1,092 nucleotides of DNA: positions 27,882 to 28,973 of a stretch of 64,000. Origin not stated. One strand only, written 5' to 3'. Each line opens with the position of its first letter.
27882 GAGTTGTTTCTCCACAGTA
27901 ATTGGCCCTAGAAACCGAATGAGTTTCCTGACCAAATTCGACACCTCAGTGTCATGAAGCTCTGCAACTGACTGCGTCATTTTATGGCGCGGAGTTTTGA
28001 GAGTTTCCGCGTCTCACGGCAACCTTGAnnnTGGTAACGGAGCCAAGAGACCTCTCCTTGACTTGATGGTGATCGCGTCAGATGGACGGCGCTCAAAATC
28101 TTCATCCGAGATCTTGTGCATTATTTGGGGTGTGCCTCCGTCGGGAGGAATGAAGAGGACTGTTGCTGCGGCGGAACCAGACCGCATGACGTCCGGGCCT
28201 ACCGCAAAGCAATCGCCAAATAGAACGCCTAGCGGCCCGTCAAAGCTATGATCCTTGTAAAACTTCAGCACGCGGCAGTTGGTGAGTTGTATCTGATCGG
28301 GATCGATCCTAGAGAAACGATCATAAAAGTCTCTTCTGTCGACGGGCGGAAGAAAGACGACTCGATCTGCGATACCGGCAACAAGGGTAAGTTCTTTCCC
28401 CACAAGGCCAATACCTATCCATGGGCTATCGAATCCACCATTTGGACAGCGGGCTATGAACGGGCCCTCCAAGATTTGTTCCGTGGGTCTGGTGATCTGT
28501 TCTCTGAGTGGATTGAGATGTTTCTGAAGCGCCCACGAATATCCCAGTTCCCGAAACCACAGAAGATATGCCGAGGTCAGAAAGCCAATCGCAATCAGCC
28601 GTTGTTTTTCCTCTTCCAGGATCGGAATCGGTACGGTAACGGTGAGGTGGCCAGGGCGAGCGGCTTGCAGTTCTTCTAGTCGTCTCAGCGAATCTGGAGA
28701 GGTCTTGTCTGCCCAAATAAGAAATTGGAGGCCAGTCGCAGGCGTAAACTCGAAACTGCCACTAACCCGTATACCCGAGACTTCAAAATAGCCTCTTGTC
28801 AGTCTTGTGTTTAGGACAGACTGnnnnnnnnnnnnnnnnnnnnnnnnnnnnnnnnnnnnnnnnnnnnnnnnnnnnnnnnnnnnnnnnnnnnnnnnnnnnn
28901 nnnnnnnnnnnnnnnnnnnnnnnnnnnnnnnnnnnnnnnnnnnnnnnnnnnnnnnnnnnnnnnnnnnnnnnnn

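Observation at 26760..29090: AT-rich two-gene module at the island edge: an HNH(His-Me)-finger protein plus a protein with a PD-(D/E)xK-like motif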

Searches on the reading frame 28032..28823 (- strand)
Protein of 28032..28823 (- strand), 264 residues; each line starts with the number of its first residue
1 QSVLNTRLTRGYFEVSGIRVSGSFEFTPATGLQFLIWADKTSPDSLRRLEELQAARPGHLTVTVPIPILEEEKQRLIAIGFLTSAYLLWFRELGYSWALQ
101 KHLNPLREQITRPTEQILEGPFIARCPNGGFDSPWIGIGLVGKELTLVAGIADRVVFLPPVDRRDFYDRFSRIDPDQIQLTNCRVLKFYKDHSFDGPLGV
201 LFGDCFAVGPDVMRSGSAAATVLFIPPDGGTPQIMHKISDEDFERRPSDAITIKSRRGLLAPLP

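Call 85: find_homologous_proteins(query=window:28032-28823:-, max_evalue=0.001)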
Query window:28032-28823:- (264 aa): 41 proteins with E <= 0.001 among 2773 candidates.
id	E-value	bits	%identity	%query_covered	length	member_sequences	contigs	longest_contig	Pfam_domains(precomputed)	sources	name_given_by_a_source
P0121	6.5e-176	601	100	100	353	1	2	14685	PF14279.13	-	-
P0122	2.8e-96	340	60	100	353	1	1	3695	PF14279.13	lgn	-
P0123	6.7e-92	326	56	100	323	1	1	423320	-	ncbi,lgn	-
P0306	5.7e-68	247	46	93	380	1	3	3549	-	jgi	jgi:hypothetical protein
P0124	2.2e-67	245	48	99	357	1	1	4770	PF14279.13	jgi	jgi:hypothetical protein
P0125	4.9e-67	244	46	99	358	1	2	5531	PF14279.13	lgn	-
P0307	3.0e-64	235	47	92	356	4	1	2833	PF14279.13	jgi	jgi:hypothetical protein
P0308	1.3e-61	226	46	90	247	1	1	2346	-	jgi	jgi:hypothetical protein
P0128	2.4e-61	225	44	96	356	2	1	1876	PF14279.13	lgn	-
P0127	1.2e-60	223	44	92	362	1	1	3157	PF14279.13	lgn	-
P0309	2.3e-60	222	45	89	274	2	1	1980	-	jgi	jgi:hypothetical protein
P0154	2.4e-60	222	47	90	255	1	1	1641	-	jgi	jgi:hypothetical protein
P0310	1.6e-59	219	45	88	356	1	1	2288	PF14279.13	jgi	jgi:HNH endonuclease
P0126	4.7e-59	218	43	99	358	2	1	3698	PF14279.13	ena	-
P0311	6.8e-59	217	46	87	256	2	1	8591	-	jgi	jgi:hypothetical protein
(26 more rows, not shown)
